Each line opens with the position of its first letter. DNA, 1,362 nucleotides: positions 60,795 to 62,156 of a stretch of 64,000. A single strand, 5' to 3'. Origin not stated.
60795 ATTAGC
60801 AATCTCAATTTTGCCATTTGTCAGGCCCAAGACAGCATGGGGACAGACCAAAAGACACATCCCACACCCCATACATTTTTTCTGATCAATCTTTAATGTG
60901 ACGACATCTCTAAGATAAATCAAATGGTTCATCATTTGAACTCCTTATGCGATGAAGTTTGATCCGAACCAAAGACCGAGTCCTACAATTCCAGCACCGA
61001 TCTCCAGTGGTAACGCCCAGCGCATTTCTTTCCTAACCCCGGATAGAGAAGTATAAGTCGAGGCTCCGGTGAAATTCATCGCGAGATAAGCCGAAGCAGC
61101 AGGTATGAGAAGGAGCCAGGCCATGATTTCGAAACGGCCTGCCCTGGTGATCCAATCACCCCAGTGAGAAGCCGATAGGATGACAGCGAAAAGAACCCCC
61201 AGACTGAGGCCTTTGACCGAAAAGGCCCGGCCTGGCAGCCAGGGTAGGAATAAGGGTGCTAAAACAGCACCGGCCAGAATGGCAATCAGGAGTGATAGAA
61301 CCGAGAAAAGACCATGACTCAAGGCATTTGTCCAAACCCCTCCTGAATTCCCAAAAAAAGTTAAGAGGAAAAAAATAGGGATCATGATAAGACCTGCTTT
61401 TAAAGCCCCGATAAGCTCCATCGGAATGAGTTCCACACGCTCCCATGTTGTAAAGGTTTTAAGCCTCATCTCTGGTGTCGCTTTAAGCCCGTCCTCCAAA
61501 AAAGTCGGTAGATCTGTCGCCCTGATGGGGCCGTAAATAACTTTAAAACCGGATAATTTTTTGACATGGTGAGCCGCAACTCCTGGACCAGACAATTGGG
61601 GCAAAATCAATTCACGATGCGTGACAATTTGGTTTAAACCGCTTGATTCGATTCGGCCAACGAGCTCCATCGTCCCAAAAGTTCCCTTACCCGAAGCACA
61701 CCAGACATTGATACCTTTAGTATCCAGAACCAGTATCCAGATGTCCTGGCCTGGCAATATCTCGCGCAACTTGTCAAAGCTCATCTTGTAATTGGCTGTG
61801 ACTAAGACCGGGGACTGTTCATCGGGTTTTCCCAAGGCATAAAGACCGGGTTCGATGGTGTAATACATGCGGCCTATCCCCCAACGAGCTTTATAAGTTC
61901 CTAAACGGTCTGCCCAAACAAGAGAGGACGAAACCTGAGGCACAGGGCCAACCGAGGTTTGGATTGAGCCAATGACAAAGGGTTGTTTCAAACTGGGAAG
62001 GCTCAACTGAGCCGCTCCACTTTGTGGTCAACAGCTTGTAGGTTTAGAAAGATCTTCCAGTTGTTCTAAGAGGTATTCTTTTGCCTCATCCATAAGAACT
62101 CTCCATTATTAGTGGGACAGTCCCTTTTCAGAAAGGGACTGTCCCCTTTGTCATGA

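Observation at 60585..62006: hgcA-hgcB mercury methylation gene pair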

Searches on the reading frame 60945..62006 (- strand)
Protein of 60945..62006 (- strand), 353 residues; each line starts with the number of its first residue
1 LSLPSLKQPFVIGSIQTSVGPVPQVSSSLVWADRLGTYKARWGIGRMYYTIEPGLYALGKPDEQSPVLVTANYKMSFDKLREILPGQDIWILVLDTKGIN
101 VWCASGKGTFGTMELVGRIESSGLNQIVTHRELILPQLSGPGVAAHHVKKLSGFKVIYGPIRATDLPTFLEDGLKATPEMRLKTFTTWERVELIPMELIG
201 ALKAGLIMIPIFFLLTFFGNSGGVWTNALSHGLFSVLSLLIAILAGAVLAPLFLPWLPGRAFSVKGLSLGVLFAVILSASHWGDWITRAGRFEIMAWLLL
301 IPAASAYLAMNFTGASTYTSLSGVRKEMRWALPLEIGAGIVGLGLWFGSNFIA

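Call 3: search_protein_families(library=pfam, proteins=[window:60945-62006:-], max_evalue=0.01)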
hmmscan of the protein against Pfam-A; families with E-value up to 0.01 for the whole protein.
window:60945-62006:- (353 aa): 1 family
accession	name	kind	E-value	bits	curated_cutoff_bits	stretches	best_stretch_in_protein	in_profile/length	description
PF03599.22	CdhD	-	1.8e-10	40.6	24.8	1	51-165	268-382/387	CO dehydrogenase/acetyl-CoA synthase delta subunit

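Call 4: search_protein_families(library=ncbifam, proteins=[window:60945-62006:-], max_evalue=0.01)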
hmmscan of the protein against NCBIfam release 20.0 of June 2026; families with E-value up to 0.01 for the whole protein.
window:60945-62006:- (353 aa): 3 families
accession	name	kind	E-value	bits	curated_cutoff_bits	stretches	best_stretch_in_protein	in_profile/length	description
NF040863.1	HgcA_corrinoid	equivalog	1.8e-136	454.6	275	1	22-351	1-324/325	mercury methylation corrinoid protein HgcA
NF043039.1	HgcAB_like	equivalog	2.2e-58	198.5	285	1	50-320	15-280/350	HgcAB-like fusion protein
NF003195.0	PRK04165.1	equivalog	8.2e-19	67.8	306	1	50-172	323-445/450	acetyl-CoA decarbonylase/synthase complex subunit gamma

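Call 6: find_homologous_proteins(query=window:60945-62006:-, max_evalue=1e-10)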
Query window:60945-62006:- (353 aa): 8000 proteins with E <= 1e-10 among 8000 candidates; the best 120 are listed.
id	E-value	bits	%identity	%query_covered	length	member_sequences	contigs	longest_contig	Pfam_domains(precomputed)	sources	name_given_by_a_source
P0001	1.5e-225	766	97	100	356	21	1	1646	PF03599.23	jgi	jgi:hypothetical protein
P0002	1.1e-202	691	88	100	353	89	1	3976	PF03599.23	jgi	-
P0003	1.3e-201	687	87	100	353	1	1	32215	PF03599.23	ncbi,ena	-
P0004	1.9e-201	687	87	100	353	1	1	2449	PF03599.23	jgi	jgi:hypothetical protein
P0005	2.7e-201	686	87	100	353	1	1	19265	PF03599.23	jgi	jgi:hypothetical protein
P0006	1.3e-198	677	87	99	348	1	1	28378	PF03599.23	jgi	jgi:acetyl-CoA decarbonylase/synthase complex subunit gamma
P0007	5.9e-197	672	86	100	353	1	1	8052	PF03599.23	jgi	jgi:hypothetical protein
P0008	2.0e-196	670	85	100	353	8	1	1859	PF03599.23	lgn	-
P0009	8.2e-196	668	86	100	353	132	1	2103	PF03599.23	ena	-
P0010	1.9e-195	667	84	100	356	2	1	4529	PF03599.23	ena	-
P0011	7.9e-195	665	84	100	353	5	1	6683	PF03599.23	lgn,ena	-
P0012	2.4e-194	663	85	100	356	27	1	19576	PF03599.23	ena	-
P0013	2.6e-193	660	84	100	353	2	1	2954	PF03599.23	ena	-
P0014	3.7e-193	660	82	100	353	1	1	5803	PF03599.23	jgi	jgi:acetyl-CoA decarbonylase/synthase complex subunit gamma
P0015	1.7e-192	657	83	100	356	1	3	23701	PF03599.23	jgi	jgi:hypothetical protein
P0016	1.8e-192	657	84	100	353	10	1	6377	PF03599.23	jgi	-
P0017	2.4e-192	657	83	100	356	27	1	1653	PF03599.23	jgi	jgi:acetyl-CoA decarbonylase/synthase complex subunit gamma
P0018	1.8e-191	654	83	100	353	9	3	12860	PF03599.23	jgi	-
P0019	1.1e-189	648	83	100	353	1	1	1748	PF03599.23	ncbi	-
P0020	1.6e-188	644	82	100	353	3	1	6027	PF03599.23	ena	-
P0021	2.8e-188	644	82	100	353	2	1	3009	PF03599.23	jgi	-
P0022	4.1e-188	643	83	100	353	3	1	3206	PF03599.23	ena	-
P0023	1.4e-186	638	83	100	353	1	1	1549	PF03599.23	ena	-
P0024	1.5e-186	638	82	100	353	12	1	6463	PF03599.23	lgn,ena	-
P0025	5.1e-186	636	82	100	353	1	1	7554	PF03599.23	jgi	jgi:hypothetical protein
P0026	5.9e-186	636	81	100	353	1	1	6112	PF03599.23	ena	-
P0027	1.3e-185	635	81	100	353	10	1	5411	PF03599.23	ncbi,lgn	-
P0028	1.5e-185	634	80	100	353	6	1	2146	PF03599.23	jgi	jgi:hypothetical protein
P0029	6.0e-185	633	80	100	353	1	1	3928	PF03599.23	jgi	jgi:acetyl-CoA decarbonylase/synthase complex subunit gamma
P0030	9.8e-184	629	84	97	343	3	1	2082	PF03599.23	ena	-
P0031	2.1e-183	627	81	100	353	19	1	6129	PF03599.23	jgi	-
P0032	6.0e-183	626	80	100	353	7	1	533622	PF03599.23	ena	-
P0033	1.1e-182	625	79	100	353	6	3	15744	PF03599.23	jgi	jgi:hypothetical protein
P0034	1.4e-182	625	79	100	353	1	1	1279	PF03599.23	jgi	jgi:acetyl-CoA decarbonylase/synthase complex subunit gamma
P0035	2.0e-182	624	79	100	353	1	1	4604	PF03599.23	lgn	-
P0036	7.0e-182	622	79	100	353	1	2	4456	PF03599.23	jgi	jgi:acetyl-CoA decarbonylase/synthase complex subunit gamma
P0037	2.6e-181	621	80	100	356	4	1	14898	PF03599.23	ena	-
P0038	2.7e-181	621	79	100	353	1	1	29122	PF03599.23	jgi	-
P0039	3.4e-181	620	80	100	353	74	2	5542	PF03599.23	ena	-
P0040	9.7e-181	619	79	100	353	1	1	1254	PF03599.23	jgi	jgi:acetyl-CoA decarbonylase/synthase complex subunit gamma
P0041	1.0e-180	619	79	100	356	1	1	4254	PF03599.23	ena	-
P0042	1.0e-180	619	79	100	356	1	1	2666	PF03599.23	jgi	-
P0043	2.1e-180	618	79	100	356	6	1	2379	PF03599.23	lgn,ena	-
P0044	2.5e-180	617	80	100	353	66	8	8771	PF03599.23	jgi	jgi:hypothetical protein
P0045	2.5e-180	617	79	100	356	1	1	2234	PF03599.23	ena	-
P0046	2.8e-180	617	79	99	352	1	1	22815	PF03599.23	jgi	jgi:hypothetical protein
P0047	3.1e-180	617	80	99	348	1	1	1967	PF03599.23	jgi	jgi:acetyl-CoA decarbonylase/synthase complex subunit gamma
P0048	3.9e-180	617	79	100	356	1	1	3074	PF03599.23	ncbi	-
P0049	5.6e-180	616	80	100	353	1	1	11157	PF03599.23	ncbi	ncbi:MAG: mercury methylation corrinoid protein HgcA [Thermodesulfobacteriota bacterium]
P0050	1.2e-179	615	80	99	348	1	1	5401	PF03599.23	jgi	jgi:acetyl-CoA decarbonylase/synthase complex subunit gamma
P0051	1.4e-179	615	90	87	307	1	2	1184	PF03599.23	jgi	jgi:acetyl-CoA decarbonylase/synthase complex subunit gamma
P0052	1.5e-179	615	78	100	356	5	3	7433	PF03599.23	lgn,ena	-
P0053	1.6e-179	615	79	100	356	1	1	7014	PF03599.23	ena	-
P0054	1.7e-179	615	79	100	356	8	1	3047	PF03599.23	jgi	-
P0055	1.9e-179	614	79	100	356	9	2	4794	PF03599.23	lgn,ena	-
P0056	2.0e-179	614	79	100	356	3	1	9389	PF03599.23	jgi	-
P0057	3.0e-179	614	80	99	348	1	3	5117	PF03599.23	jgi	jgi:acetyl-CoA decarbonylase/synthase complex subunit gamma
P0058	4.2e-179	613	78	100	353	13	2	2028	PF03599.23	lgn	-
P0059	4.2e-179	613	78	100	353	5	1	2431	PF03599.23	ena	-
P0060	5.2e-179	613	79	100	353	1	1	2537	PF03599.23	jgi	-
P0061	5.4e-179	613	78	100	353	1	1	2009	PF03599.23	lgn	-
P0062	1.4e-178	612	77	100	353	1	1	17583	PF03599.23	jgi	jgi:hypothetical protein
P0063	1.7e-178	611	77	100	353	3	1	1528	PF03599.23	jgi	jgi:hypothetical protein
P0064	1.8e-178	611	78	100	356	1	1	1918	PF03599.23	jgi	-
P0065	2.1e-178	611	79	100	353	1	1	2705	PF03599.23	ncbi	-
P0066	2.5e-178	611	81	97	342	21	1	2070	PF03599.23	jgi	jgi:acetyl-CoA decarbonylase/synthase complex subunit gamma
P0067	5.3e-178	610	77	100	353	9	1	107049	PF03599.23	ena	-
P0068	6.0e-178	610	80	98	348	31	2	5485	PF03599.23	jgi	jgi:acetyl-CoA decarbonylase/synthase complex subunit gamma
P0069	6.0e-178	610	79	99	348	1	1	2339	PF03599.23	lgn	-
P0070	6.1e-178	610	78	100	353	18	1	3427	PF03599.23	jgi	-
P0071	2.2e-177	608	80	97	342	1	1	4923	PF03599.23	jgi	-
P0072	2.2e-177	608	78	99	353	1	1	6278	PF03599.23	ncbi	-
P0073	2.3e-177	608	79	100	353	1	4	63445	PF03599.23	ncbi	-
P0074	2.7e-177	607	76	100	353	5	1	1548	PF03599.23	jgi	-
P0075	6.8e-177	606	79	99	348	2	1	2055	PF03599.23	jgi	jgi:hypothetical protein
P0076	7.2e-177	606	80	97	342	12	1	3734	PF03599.23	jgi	-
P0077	2.6e-176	604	80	97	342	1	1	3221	PF03599.23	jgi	-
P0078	3.1e-176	604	77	100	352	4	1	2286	PF03599.23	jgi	jgi:hypothetical protein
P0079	6.3e-176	603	77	100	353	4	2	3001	PF03599.23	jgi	jgi:hypothetical protein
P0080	8.0e-176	603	76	100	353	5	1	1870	PF03599.23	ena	-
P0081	1.1e-175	602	80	97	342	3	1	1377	PF03599.23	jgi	jgi:hypothetical protein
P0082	2.1e-175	601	78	99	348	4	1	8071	PF03599.23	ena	-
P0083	3.0e-175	601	80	95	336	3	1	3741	PF03599.23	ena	-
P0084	3.2e-175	601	76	100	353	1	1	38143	PF03599.23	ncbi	-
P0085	7.8e-175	599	78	100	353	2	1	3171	PF03599.23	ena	-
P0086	9.1e-175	599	78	97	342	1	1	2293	PF03599.23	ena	-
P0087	9.4e-175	599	80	97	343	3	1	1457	PF03599.23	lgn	-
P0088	3.0e-174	597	77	100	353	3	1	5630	PF03599.23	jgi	-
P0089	4.9e-174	597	77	100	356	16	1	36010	PF03599.23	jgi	-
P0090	6.1e-174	596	76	96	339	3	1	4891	PF03599.23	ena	-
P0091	6.5e-174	596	80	97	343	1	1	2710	PF03599.23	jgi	jgi:hypothetical protein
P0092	9.6e-174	596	77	100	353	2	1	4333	PF03599.23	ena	-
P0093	1.2e-173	595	80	97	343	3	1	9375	PF03599.23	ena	-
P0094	1.3e-173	595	76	100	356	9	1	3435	PF03599.23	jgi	-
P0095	2.3e-173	594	77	100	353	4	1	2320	PF03599.23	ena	-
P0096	2.5e-173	594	76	100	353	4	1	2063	PF03599.23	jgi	-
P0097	9.8e-173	592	78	100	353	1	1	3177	PF03599.23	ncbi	-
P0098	1.2e-172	592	78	97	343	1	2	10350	PF03599.23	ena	-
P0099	1.2e-172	592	75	100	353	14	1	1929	PF03599.23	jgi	jgi:hypothetical protein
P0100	1.5e-172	592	75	99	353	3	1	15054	PF03599.23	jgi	-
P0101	1.7e-172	592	76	100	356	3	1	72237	PF03599.23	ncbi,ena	-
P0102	1.7e-172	592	76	99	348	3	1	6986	PF03599.23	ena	-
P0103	1.9e-172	591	75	100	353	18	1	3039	PF03599.23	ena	-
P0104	3.1e-172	591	74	100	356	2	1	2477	PF03599.23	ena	-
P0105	3.4e-172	591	75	100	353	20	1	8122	PF03599.23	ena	-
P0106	3.4e-172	591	75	100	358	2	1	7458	PF03599.23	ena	-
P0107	4.1e-172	590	79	95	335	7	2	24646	PF03599.23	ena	-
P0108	4.8e-172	590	76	100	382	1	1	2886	PF03599.23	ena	-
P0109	5.5e-172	590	74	100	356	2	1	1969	PF03599.23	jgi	-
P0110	8.7e-172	589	75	100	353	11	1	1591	PF03599.23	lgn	-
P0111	1.4e-171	589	77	97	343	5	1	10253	PF03599.23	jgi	-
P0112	2.7e-171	588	76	100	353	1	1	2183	PF03599.23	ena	-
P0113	3.2e-171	587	77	97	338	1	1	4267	PF03599.23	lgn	-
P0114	5.1e-171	587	79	94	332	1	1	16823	PF03599.23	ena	-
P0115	6.8e-171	586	78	97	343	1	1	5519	PF03599.23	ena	-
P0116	8.2e-171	586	76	99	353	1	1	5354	PF03599.23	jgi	-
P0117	9.1e-171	586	76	100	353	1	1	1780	PF03599.23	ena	-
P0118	9.5e-171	586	77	96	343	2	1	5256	PF03599.23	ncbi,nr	ncbi:MAG: acetyl-CoA synthase subunit gamma [Deltaproteobacteria bacterium RBG_16_48_10]|nr:MAG: ace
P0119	1.2e-170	585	76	100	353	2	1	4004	PF03599.23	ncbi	-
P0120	2.0e-170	585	74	100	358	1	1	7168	PF03599.23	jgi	-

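Call 13: find_related_loci(query=window:60945-62006:-, collection=genome_contigs, flank=6000)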
Query window:60945-62006:- (353 aa) in genome_contigs; peptide patterns used: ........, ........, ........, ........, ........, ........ (x = any residue, [..] = any of these).
144 stretches matched a pattern; 44 encode a relative of the query (tblastn E <= 1e-3); 44 distinct loci.
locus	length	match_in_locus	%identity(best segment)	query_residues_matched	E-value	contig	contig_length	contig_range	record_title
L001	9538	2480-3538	84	1-353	0e+0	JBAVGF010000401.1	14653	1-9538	MAG: Thermodesulfobacteriota bacterium isolate MFD06953_ilm_asm_bin13 k127_75337, whole genome shotgun sequence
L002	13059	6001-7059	87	1-353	0e+0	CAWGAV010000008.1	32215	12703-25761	MAG: uncultured delta proteobacterium isolate MFD04408.bin.3.102 genome assembly, contig: contig_14147, whole genome sho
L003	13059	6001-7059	83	1-353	0e+0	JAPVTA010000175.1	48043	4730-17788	MAG: Thermodesulfobacteriota bacterium isolate MW3_metabat.11 k97_425916, whole genome shotgun sequence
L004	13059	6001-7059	85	1-353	0e+0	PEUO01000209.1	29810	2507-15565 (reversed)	MAG: Deltaproteobacteria bacterium CG03_land_8_20_14_0_80_45_14 CG03_land_8_20_14_0.80_scaffold_358_c, whole genome shot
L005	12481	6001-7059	80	1-353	0e+0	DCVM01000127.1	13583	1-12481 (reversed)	MAG TPA_asm: Syntrophaceae bacterium UBA2188 UBA2188_contig_23514, whole genome shotgun sequence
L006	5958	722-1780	81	1-353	0e+0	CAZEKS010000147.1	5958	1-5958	MAG TPA_asm: uncultured Syntrophaceae bacterium isolate binchicken_co189_49 genome assembly, contig: NODE_16594_length_5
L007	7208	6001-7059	75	1-353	5e-176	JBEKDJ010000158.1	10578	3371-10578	MAG: Thermodesulfobacteriota bacterium isolate SPRUCE 180 SPRUCE_180_158, whole genome shotgun sequence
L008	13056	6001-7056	74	1-352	2e-174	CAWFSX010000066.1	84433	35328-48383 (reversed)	MAG: uncultured delta proteobacterium isolate MFD00709.bin.2.41 genome assembly, contig: contig_58245, whole genome shot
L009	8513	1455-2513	80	1-353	3e-174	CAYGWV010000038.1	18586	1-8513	MAG TPA_asm: uncultured Syntrophaceae bacterium isolate ERP119294_co2_516 genome assembly, contig: k141_1791691, whole g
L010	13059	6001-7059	80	1-353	4e-174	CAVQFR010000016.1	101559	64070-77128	MAG: uncultured delta proteobacterium isolate MFD05942.bin.3.282 genome assembly, contig: contig_22983, whole genome sho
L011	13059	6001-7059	73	1-353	8e-174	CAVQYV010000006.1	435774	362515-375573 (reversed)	MAG: uncultured candidate division NC10 bacterium isolate MFD00032.bin.1.264 genome assembly, contig: contig_37292, whol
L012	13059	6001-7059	76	1-353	5e-169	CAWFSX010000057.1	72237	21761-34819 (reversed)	MAG: uncultured delta proteobacterium isolate MFD00709.bin.2.41 genome assembly, contig: contig_38640, whole genome shot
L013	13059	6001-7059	77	1-353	7e-163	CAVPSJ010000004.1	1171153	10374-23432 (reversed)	MAG: uncultured delta proteobacterium isolate MFD10007.bin.2.36 genome assembly, contig: contig_21858, whole genome shot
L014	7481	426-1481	67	1-352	7e-152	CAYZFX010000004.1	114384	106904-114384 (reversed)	MAG TPA_asm: uncultured Syntrophorhabdus sp. isolate binchicken_co40_106 genome assembly, contig: NODE_207_length_114384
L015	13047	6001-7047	71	1-353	7e-153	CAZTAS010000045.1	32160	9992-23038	MAG TPA_asm: uncultured Thermodesulfobacteriota bacterium isolate SRP323688_co1_150 genome assembly, contig: NODE_2463_l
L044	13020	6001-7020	51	7-347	7e-97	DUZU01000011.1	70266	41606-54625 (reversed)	MAG TPA_asm: Deltaproteobacteria bacterium isolate MAG_22204_dsfv_001 Ga0224496_10000082, whole genome shotgun sequence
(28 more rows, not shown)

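Call 16: search_solved_structures(query=window:60945-62006:-, max_evalue=0.01, show_alignments=2)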
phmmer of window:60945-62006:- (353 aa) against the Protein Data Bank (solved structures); distinct sequences matched with E-value up to 0.01: 4.
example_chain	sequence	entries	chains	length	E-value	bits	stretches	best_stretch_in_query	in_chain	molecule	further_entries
2h9a_A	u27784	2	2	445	4e-10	42.5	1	50-171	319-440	Carbon monoxide dehydrogenase corrinoid/iron-sulfur protein, gamma subunit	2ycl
4c1n_A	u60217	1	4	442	4.4e-10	42.4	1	50-171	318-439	CARBON MONOXIDE DEHYDROGENASE CORRINOID/IRON-SULFUR PROTEIN, GAMMA SUBUNIT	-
4djd_C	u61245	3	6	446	4.1e-06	29.3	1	51-171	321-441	Corrinoid/iron-sulfur protein large subunit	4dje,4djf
9fzy_F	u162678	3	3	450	9.7e-05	24.8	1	49-137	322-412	Corrinoid iron-sulfur protein large subunit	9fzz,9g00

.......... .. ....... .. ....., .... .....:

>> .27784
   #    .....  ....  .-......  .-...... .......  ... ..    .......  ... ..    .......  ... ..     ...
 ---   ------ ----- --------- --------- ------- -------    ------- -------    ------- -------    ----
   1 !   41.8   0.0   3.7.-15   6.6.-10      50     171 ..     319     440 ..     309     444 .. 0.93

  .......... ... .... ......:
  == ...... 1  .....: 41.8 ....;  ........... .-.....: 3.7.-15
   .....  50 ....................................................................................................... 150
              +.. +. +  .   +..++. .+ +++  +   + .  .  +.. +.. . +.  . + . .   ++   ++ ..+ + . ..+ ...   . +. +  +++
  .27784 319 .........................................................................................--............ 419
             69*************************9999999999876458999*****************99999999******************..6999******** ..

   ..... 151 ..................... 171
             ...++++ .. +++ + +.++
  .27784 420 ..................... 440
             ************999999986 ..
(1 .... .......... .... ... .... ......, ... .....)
